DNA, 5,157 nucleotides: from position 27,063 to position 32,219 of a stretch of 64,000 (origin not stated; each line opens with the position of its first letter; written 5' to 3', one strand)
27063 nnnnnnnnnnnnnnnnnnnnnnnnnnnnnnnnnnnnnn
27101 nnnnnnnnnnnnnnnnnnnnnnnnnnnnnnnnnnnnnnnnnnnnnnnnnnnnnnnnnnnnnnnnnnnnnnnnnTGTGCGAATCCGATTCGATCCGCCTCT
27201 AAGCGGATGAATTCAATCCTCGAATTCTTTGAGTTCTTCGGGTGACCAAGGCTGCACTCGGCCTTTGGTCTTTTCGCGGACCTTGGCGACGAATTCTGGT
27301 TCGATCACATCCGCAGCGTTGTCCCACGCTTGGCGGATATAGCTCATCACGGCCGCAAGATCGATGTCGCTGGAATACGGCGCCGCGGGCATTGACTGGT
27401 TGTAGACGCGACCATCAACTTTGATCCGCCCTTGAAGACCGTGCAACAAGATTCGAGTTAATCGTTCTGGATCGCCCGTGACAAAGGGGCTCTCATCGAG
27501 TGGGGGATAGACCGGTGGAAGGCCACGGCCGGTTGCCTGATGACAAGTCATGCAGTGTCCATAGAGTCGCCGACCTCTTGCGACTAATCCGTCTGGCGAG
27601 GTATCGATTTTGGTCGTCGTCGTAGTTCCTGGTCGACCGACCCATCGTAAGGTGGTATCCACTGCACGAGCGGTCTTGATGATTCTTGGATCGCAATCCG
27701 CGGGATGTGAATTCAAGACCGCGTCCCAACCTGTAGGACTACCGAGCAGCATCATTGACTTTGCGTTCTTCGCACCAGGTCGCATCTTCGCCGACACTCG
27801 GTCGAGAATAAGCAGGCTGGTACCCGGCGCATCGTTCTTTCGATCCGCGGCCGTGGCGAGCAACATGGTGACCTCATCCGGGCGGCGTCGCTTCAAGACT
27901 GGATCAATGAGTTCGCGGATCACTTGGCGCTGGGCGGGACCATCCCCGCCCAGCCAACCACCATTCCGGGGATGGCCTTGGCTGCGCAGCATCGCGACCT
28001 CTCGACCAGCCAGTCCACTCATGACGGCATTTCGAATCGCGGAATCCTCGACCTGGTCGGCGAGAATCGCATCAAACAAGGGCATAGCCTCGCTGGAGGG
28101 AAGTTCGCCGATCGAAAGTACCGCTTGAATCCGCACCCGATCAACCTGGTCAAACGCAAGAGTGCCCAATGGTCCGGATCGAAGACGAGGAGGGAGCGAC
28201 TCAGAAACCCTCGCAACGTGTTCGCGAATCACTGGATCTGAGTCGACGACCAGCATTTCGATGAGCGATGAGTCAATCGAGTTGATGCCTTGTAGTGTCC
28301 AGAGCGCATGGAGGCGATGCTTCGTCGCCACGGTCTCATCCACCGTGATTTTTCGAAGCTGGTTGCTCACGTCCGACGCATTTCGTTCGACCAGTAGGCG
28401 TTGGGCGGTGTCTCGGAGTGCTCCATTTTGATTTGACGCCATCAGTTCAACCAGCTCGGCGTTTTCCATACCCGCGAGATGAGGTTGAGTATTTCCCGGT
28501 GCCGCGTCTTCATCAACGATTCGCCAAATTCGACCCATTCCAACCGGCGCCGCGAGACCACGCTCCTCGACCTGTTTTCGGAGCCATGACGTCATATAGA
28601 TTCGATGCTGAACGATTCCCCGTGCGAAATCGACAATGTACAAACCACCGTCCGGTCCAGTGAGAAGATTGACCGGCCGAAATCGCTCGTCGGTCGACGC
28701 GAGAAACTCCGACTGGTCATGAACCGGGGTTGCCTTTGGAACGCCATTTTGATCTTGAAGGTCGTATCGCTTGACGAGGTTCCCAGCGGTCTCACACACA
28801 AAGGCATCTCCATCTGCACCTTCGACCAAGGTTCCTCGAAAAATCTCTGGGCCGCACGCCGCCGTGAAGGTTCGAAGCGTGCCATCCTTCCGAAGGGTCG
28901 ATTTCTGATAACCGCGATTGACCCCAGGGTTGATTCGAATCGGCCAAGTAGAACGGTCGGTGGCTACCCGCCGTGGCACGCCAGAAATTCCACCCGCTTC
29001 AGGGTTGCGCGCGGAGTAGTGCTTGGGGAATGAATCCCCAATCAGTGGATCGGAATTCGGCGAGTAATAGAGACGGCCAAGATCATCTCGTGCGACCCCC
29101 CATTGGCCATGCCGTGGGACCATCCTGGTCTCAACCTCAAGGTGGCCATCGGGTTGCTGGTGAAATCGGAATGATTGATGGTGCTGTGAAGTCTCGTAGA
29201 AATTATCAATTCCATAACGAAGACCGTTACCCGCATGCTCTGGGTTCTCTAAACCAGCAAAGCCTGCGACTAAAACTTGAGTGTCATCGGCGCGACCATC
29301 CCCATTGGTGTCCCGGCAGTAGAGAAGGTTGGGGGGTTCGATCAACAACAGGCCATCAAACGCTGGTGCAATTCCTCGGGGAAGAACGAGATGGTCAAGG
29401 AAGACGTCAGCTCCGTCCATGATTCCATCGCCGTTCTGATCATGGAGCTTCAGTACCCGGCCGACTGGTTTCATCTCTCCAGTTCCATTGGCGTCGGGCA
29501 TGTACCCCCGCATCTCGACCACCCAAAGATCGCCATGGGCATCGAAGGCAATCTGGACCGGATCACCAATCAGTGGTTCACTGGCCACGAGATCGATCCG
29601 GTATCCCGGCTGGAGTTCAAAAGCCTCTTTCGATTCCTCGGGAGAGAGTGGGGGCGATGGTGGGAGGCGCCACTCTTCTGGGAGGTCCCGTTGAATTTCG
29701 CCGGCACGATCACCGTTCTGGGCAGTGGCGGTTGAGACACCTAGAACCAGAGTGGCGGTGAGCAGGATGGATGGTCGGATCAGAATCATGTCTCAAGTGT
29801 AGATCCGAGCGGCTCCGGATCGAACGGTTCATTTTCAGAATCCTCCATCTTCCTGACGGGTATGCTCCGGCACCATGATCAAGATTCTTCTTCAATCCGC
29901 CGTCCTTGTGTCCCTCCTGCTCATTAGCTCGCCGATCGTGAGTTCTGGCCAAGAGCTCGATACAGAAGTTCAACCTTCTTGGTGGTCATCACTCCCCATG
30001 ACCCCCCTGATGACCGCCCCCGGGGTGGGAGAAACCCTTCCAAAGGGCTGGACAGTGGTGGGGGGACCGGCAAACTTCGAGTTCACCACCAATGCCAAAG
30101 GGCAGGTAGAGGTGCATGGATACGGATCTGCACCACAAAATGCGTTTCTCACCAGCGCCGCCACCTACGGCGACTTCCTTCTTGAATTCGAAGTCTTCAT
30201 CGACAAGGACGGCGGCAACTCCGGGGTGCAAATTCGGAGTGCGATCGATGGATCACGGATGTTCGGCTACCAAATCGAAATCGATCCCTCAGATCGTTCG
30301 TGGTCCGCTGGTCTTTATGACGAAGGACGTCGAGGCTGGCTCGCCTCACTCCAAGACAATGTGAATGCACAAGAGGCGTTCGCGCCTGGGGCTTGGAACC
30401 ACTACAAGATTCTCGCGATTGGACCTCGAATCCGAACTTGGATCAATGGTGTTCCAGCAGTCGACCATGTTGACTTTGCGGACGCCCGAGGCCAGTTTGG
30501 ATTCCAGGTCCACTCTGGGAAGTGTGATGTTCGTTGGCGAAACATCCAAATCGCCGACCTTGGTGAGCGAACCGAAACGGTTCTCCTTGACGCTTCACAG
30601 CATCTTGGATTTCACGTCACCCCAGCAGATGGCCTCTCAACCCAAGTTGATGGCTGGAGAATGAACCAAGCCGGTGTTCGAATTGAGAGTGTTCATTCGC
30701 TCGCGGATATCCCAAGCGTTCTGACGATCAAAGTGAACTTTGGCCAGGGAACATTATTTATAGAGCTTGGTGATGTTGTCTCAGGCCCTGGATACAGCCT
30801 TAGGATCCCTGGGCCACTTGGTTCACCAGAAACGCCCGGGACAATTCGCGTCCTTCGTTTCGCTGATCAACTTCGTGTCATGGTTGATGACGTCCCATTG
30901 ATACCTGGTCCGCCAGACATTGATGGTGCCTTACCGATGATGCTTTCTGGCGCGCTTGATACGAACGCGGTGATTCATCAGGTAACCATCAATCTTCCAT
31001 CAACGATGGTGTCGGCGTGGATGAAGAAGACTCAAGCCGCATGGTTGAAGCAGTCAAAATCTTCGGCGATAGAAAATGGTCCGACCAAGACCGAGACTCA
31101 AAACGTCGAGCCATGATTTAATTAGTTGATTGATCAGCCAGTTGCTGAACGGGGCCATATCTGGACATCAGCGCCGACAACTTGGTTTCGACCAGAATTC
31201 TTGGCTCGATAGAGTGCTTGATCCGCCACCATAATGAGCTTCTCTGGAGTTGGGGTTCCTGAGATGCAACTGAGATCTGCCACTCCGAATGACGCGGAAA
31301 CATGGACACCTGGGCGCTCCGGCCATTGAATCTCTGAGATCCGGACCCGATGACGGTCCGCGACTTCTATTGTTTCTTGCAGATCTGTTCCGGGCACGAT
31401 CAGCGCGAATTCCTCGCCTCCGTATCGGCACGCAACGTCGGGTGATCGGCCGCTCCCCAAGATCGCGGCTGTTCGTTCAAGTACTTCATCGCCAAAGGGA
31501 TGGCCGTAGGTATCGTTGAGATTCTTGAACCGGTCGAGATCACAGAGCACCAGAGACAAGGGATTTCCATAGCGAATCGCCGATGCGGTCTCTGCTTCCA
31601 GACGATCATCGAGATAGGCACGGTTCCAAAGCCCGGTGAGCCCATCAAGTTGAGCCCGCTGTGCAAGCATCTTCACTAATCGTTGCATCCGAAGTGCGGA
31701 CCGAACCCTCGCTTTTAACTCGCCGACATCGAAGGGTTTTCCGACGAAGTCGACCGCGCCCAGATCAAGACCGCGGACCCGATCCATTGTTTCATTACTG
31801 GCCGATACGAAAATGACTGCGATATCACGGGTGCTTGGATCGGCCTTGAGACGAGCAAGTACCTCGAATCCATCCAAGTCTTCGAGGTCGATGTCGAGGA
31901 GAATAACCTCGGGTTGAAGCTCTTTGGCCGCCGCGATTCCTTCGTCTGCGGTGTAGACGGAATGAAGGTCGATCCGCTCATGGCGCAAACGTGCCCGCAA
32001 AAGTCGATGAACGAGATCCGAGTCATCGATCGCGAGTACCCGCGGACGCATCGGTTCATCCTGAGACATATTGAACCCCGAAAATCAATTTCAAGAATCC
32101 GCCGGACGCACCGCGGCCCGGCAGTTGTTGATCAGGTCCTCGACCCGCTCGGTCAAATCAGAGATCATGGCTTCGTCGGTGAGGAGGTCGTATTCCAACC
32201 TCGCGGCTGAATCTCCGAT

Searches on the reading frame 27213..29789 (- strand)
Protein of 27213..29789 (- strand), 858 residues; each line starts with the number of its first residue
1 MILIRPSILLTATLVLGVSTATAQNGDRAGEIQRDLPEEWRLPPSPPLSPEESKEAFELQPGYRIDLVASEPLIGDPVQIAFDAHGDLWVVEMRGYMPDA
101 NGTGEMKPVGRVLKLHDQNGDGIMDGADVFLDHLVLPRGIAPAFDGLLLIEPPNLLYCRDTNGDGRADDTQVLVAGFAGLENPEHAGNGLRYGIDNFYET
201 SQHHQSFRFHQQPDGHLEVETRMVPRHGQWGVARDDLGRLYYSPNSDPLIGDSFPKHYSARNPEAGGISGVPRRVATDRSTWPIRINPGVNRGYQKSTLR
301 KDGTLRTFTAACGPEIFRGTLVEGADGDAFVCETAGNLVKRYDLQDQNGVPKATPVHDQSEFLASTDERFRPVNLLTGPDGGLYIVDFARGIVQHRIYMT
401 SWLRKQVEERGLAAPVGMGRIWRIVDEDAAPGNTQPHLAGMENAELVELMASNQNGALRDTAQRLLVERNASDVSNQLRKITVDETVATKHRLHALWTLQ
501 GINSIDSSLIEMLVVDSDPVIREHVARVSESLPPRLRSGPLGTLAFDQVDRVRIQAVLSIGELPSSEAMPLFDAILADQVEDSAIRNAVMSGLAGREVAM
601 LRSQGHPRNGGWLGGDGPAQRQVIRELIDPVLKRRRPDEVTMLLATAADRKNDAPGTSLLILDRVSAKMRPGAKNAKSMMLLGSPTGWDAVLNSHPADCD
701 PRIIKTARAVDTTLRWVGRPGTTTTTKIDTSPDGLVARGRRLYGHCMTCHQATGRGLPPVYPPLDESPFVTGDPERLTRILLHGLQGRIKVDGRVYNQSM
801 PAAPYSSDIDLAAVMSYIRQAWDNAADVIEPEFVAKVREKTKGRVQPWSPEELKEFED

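Call 22: search_protein_families(library=pfam, proteins=[window:27213-29789:-], max_evalue=0.001)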
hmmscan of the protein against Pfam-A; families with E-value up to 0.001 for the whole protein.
window:27213-29789:- (858 aa): 3 families
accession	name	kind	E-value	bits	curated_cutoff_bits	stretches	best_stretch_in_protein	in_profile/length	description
PF23500.1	DUF7133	-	8e-95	318.8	27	1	49-427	1-384/385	Domain of unknown function (DUF7133)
PF00034.26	Cytochrom_C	-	3.9e-08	35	21.3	1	736-822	1-90/90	Cytochrome c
PF13646.12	HEAT_2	-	1.1e-05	26.1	27.7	0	445-527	3-85/88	HEAT repeats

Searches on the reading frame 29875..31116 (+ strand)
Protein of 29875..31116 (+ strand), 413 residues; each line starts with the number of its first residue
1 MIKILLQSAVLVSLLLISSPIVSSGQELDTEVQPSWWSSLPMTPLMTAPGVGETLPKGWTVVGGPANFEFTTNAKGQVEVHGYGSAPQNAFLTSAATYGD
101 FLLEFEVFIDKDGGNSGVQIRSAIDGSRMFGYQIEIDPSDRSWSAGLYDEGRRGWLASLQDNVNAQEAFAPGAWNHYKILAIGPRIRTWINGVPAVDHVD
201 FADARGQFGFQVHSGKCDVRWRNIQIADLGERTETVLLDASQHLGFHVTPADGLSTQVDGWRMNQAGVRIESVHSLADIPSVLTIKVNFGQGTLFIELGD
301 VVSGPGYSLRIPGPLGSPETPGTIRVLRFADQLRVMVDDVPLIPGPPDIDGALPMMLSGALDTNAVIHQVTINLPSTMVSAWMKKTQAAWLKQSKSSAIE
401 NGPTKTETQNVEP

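Call 76: search_protein_families(library=pfam, proteins=[window:29875-31116:+], max_evalue=0.0001)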
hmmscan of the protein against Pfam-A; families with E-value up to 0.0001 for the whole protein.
window:29875-31116:+ (413 aa): 1 family
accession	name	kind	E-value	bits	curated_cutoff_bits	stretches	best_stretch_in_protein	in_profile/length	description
PF06439.18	3keto-disac_hyd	-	7.9e-31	108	26.8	1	52-226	8-186/187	3-keto-disaccharide hydrolase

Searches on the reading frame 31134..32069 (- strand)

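Call 76: search_protein_families(library=pfam, proteins=[window:31134-32069:-], max_evalue=0.0001)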
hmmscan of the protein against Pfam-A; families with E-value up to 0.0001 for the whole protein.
window:31134-32069:- (311 aa): 2 families
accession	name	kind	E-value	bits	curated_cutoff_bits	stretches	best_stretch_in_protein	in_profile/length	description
PF00990.26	GGDEF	-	8.4e-42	143.1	23.8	1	139-296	1-161/161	Diguanylate cyclase, GGDEF domain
PF00072.30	Response_reg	-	2.1e-23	83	30.2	1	11-123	1-111/111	Response regulator receiver domain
